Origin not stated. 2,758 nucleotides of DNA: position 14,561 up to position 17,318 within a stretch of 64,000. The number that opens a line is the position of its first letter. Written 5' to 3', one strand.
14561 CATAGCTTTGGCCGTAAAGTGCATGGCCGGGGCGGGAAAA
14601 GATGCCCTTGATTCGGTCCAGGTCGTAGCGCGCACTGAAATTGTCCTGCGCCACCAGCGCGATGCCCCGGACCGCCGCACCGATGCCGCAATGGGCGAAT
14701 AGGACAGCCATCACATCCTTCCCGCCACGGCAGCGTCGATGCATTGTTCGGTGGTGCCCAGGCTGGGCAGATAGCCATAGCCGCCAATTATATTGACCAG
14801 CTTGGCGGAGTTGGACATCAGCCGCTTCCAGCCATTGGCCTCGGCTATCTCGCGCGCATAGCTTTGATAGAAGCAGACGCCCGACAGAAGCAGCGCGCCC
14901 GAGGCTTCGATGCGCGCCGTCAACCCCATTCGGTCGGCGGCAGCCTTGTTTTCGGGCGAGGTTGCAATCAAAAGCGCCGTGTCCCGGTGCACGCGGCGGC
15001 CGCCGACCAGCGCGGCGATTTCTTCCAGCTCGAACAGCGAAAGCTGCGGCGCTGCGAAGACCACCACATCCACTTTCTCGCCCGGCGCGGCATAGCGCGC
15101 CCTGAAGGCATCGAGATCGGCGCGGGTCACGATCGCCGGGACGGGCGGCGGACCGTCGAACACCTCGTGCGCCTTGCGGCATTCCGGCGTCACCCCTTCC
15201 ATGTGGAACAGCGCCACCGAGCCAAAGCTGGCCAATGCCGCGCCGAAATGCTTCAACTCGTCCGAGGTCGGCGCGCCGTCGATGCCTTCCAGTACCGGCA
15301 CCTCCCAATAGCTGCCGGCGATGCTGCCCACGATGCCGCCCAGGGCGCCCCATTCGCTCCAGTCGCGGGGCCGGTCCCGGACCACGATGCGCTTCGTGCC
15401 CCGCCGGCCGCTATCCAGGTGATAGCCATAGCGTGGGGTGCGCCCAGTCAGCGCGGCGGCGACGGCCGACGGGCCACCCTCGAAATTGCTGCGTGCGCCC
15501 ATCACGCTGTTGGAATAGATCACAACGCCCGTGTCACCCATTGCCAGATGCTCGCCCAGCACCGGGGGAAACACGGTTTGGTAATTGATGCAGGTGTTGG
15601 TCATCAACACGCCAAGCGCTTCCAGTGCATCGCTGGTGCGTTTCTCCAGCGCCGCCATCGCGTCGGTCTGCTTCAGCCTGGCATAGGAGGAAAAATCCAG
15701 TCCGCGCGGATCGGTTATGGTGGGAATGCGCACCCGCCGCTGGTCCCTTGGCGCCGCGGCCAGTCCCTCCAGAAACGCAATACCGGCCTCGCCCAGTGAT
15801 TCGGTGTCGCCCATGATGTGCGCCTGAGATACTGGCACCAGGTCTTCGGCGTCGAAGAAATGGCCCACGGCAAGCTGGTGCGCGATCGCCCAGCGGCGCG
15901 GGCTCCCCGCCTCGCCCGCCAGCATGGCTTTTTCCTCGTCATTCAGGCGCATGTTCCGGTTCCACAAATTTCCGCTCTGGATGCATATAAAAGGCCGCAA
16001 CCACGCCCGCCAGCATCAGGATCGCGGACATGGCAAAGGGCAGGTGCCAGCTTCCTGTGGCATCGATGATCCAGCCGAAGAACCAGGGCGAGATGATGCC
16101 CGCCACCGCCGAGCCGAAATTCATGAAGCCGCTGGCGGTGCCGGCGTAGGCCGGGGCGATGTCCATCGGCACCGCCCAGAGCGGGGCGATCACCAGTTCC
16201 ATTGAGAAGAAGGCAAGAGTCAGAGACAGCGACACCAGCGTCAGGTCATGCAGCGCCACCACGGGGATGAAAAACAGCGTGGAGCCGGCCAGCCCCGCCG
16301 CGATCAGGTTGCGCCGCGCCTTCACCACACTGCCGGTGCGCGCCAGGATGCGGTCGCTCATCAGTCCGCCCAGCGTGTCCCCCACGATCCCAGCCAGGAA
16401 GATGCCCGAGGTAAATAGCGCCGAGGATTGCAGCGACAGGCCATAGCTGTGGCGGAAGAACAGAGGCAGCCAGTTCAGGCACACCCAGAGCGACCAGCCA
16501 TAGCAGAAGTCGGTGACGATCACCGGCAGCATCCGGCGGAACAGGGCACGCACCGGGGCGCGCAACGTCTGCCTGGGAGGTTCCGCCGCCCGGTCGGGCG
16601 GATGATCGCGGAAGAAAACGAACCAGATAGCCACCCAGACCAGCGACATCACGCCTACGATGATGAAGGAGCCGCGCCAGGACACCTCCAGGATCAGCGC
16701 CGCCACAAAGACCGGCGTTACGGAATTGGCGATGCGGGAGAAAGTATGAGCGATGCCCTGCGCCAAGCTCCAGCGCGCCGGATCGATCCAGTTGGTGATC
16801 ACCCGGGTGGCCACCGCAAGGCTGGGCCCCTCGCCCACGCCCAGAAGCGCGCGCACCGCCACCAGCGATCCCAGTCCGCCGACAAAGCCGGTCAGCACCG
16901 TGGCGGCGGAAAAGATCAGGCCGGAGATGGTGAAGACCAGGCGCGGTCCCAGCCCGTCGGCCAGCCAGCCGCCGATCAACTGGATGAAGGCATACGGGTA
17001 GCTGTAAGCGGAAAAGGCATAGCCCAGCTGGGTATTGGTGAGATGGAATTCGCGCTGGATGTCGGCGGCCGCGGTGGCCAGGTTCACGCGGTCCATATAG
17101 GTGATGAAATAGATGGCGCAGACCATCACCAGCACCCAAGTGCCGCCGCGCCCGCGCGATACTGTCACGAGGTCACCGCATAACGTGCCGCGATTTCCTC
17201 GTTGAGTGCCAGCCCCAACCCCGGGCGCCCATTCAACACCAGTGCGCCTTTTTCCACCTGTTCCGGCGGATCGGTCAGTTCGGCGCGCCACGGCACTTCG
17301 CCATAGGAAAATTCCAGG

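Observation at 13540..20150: Six-gene, translationally coupled operon joining GH39, a Tat-signal enolase-superfamily enzyme, an MFS porter, split aconitase X and a Hyi/OtnI-like isomerase: candidate undescribed acid-sugar pathway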

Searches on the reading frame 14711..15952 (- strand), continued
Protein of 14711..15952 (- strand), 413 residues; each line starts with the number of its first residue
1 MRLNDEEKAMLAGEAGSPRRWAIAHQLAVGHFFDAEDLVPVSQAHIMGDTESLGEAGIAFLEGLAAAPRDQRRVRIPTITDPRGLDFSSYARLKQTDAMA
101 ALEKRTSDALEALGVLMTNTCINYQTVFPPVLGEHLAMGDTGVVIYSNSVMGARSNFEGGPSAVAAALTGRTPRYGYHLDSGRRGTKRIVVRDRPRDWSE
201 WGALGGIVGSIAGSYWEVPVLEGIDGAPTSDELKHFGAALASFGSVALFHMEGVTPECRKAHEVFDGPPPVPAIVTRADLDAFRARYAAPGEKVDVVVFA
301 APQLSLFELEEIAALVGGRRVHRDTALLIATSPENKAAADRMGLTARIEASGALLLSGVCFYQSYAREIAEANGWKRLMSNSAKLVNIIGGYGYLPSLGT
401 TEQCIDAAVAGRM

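Call 87: get_annotated_region(hit=H1, flank=8000)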
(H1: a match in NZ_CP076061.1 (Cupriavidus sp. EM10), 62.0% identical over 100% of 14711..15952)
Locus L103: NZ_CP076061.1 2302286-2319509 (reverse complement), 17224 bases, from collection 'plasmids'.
description: Cupriavidus sp. EM10 plasmid p352-1, complete sequence
organism: Cupriavidus sp. EM10 (NCBI taxid 2839983)
taxonomy: Bacteria; Pseudomonadota; Betaproteobacteria; Burkholderiales; Burkholderiaceae; Cupriavidus; Cupriavidus sp. EM10
host: -; source: Pure-cultured cell,sewage water sludge; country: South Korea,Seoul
typing (MOB-suite, as given by PLSDB): non-mobilizable
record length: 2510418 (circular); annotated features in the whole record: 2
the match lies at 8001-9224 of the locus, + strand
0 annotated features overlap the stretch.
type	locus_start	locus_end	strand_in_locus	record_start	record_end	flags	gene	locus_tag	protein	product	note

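Call 88: get_annotated_region(hit=H10, flank=7000)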
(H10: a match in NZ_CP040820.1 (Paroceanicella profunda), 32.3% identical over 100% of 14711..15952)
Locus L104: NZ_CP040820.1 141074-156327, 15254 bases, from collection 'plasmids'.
description: Paroceanicella profunda strain D4M1 plasmid pD4M1B, complete sequence
organism: Paroceanicella profunda (NCBI taxid 2579971)
taxonomy: Bacteria; Pseudomonadota; Alphaproteobacteria; Rhodobacterales; Paracoccaceae; Paroceanicella; Paroceanicella profunda
host: -; source: Cell culture,Deep seawater from Mariana Trench; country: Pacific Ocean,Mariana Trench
typing (MOB-suite, as given by PLSDB): non-mobilizable
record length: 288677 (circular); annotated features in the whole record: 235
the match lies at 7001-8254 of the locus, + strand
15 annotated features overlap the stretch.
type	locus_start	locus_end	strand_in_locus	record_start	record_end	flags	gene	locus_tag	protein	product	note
CDS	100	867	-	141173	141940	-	-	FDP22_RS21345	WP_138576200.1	fumarylacetoacetate hydrolase family protein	-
CDS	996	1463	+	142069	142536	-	queF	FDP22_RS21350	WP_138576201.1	preQ(1) synthase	-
CDS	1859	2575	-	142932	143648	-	bluB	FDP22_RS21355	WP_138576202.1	5,6-dimethylbenzimidazole synthase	GO:0009236 - cobalamin biosynthetic process [Evidence IEA]; GO:0032363 - FMN catabolic process [Evidence IEA]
CDS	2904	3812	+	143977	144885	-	-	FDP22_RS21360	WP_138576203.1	LysR family transcriptional regulator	-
CDS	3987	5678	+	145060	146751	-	ilvD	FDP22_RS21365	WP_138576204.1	dihydroxy-acid dehydratase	GO:0009097 - isoleucine biosynthetic process [Evidence IEA]; GO:0009099 - valine biosynthetic process [Evidence IEA]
CDS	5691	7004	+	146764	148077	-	-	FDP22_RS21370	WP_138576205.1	FAD-dependent oxidoreductase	-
CDS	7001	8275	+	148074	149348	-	-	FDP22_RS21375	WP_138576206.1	aconitase X catalytic domain-containing protein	-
CDS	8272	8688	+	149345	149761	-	-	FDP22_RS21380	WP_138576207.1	DUF126 domain-containing protein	-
CDS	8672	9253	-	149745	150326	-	-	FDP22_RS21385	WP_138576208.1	HD domain-containing protein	-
CDS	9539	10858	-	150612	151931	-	-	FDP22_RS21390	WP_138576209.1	TRAP transporter large permease subunit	GO:0015740 - C4-dicarboxylate transport [Evidence IEA]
CDS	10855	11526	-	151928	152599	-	-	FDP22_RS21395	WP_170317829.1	TRAP transporter small permease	GO:0015740 - C4-dicarboxylate transport [Evidence IEA]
CDS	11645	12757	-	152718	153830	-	-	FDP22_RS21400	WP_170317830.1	C4-dicarboxylate TRAP transporter substrate-binding protein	-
CDS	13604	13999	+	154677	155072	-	-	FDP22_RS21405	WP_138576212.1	Rap1a/Tai family immunity protein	-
CDS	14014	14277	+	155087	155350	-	-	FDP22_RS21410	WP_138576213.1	glycine zipper family protein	-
CDS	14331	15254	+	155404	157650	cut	-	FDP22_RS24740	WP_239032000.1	mechanosensitive ion channel family protein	-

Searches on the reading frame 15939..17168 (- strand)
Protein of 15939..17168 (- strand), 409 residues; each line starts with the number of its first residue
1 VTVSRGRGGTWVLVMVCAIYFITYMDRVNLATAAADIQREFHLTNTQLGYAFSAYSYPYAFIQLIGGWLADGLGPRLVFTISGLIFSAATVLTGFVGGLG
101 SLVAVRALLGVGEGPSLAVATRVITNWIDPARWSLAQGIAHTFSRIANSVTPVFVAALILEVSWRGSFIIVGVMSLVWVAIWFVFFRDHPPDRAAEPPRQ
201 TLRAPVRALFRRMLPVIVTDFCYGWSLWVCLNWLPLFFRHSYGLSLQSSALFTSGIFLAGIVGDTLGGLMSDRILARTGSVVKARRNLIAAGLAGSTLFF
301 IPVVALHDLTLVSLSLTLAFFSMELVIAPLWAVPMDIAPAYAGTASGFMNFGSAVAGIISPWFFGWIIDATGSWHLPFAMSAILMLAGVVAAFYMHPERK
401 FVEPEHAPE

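Call 4: search_protein_families(library=pfam, proteins=[window:15939-17168:-], max_evalue=0.01)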
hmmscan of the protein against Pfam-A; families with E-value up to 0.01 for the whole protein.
window:15939-17168:- (409 aa): 2 families
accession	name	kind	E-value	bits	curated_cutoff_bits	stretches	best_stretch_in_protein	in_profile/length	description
PF07690.21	MFS_1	-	3.7e-54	184.4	33.4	2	17-361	2-347/347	Major Facilitator Superfamily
PF11700.14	ATG22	-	0.00035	19.9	24.1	1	354-402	431-479/482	Vacuole effluxer Atg22 like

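Call 5: search_protein_families(library=ncbifam, proteins=[window:15939-17168:-], max_evalue=0.01)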
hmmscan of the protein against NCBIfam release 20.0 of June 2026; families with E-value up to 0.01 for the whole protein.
window:15939-17168:- (409 aa): 38 families (the best 25 are shown)
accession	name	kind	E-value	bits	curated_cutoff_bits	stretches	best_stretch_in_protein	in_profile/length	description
TIGR00893.1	2A0114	subfamily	1.5e-57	195.4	395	1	20-394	3-397/399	D-galactonate transporter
TIGR00881.1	2A0104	subfamily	2.1e-41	142.2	407.75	2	19-192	3-177/379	phosphoglycerate transporter protein PgtP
TIGR00894.1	2A0114euk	subfamily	4.6e-25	88.1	626.45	2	38-192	68-225/465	Na(+)-dependent inorganic phosphate cotransporter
NF008586.0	PRK11551.1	equivalog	2.6e-19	69.5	410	1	9-329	13-331/406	3-(3-hydroxy-phenyl)propionate transporter MhpT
NF049980.1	SfMCT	equivalog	1.5e-16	60.1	320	1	36-384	27-378/378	L-lactate MFS transporter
TIGR00895.1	2A0115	subfamily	1.7e-16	60.2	418.55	2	11-184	16-190/398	aromatic acid/H+ symport family MFS transporter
TIGR00886.1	2A0108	subfamily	2e-12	46.9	311.7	1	20-325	10-336/368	NarK family nitrate/nitrite MFS transporter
TIGR00880.1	2_A_01_02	superfamily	5.6e-12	46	131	1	59-186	7-138/141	multidrug resistance protein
TIGR04259.1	oxa_formateAnti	equivalog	1.6e-11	43.7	335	1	33-187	25-178/405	oxalate/formate MFS antiporter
NF008314.0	PRK11102.1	equivalog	7.8e-11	41.8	303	1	33-389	32-385/396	Bcr/CflA family multidrug efflux MFS transporter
NF053517.1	HbztTptrPcaK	equivalog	1.6e-10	40.5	770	1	10-186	17-194/437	4-hydroxybenzoate transporter PcaK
NF007782.0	PRK10473.1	subfamily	1.7e-10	40.6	417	1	32-196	24-188/394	MdtL family multidrug efflux MFS transporter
TIGR00710.1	efflux_Bcr_CflA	subfamily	1.7e-09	37.6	200.9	1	33-394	27-383/385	Bcr/CflA family efflux MFS transporter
NF008661.1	PRK11663.1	subfamily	2.3e-09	36.8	564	1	13-190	32-209/439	MFS transporter family glucose-6-phosphate receptor UhpC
TIGR00711.1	efflux_EmrB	subfamily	2.4e-09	36.4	230.2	1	14-184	6-178/485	DHA2 family efflux MFS transporter permease subunit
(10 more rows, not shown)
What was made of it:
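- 15939..17168 (-): MFS1, an ACS-type organic-anion porter. It is the uptake partner in the MFS-AcnX cassette. PF07690; TIGR00893 at 195 bits against a cutoff of 395 (calls 4, 5).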
